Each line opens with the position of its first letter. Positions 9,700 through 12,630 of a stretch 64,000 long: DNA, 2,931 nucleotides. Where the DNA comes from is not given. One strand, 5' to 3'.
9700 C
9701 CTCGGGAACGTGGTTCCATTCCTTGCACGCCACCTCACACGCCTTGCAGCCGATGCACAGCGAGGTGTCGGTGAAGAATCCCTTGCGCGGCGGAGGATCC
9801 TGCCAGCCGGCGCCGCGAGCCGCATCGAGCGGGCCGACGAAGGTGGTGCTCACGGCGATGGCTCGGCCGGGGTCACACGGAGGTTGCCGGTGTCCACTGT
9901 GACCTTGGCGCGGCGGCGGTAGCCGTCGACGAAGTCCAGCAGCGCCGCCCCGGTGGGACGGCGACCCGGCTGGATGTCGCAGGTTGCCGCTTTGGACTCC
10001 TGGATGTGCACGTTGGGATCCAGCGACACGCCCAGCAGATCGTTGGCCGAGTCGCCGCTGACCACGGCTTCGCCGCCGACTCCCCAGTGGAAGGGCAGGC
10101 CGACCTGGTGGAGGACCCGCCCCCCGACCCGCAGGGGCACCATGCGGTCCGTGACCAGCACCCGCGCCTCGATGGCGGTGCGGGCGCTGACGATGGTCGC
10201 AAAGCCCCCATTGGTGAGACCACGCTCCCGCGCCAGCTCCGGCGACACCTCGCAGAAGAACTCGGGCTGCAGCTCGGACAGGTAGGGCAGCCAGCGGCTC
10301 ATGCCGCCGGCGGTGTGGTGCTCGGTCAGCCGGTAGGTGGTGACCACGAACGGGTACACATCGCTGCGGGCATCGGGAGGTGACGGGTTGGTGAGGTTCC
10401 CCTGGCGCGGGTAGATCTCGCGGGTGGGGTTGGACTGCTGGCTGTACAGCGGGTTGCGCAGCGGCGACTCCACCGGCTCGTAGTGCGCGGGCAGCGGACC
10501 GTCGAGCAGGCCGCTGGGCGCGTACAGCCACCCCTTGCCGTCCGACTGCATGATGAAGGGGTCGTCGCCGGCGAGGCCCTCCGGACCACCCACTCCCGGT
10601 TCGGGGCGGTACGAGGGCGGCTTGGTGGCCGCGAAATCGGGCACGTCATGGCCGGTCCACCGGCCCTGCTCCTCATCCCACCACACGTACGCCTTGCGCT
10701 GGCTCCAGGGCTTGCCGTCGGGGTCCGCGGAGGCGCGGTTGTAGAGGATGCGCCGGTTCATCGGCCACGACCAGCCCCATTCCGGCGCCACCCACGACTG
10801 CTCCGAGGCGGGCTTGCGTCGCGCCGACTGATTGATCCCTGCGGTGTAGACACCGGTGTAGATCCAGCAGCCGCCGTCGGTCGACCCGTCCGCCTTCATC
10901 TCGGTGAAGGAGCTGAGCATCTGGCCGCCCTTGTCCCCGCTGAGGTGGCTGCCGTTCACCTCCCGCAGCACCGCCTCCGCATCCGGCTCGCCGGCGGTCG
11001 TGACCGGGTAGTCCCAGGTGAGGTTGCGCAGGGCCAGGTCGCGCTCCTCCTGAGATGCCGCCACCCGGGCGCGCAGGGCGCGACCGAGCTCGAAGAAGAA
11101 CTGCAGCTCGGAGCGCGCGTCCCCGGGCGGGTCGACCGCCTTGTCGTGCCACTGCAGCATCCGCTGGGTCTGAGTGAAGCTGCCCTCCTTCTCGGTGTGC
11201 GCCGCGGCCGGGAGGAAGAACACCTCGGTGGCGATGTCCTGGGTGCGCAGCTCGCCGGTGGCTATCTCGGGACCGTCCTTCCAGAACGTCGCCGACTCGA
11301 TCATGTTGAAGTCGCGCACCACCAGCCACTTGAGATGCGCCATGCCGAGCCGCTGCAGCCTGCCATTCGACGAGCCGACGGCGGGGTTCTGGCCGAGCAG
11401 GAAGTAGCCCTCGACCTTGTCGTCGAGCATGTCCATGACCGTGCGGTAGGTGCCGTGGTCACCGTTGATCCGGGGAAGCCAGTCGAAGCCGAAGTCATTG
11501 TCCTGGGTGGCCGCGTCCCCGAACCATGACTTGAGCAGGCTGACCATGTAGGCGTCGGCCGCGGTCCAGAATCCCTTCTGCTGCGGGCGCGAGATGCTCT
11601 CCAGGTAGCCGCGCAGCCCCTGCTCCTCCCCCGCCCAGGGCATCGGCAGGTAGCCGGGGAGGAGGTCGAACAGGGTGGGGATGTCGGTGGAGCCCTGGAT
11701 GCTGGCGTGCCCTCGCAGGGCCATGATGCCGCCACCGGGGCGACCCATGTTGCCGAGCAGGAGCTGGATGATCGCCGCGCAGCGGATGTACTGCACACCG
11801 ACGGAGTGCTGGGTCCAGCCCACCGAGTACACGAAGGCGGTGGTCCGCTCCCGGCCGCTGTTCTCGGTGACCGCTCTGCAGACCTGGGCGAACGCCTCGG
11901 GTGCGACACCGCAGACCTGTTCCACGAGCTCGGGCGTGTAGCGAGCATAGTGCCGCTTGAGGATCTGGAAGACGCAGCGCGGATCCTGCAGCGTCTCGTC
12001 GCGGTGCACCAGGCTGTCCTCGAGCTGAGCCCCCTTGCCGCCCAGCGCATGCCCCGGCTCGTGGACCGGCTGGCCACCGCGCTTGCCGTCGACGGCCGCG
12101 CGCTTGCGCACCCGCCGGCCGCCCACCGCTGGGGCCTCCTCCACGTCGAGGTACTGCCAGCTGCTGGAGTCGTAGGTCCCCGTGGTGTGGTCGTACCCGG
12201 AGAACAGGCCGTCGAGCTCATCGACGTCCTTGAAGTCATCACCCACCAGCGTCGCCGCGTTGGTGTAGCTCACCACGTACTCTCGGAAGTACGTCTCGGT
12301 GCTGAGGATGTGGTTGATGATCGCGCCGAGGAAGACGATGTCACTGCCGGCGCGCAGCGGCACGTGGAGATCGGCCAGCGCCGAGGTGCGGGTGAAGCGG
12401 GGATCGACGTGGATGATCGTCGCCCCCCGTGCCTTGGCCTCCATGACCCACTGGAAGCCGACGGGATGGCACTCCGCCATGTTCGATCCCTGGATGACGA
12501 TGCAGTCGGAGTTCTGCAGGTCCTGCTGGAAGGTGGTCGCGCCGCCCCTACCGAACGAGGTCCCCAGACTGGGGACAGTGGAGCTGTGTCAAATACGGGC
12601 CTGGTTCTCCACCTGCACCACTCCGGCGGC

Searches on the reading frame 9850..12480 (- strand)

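Call 118: search_protein_families(library=pfam, proteins=[window:9850-12480:-], max_evalue=0.00001)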
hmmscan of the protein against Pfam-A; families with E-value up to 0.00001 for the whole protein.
window:9850-12480:- (876 aa): 2 families
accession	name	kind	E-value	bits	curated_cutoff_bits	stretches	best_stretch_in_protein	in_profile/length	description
PF00384.28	Molybdopterin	-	1.9e-12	47.3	24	1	423-466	308-351/353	Molybdopterin oxidoreductase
PF01568.27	Molydop_binding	-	1.6e-10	41.4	26.8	1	711-830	1-107/110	Molydopterin dinucleotide binding domain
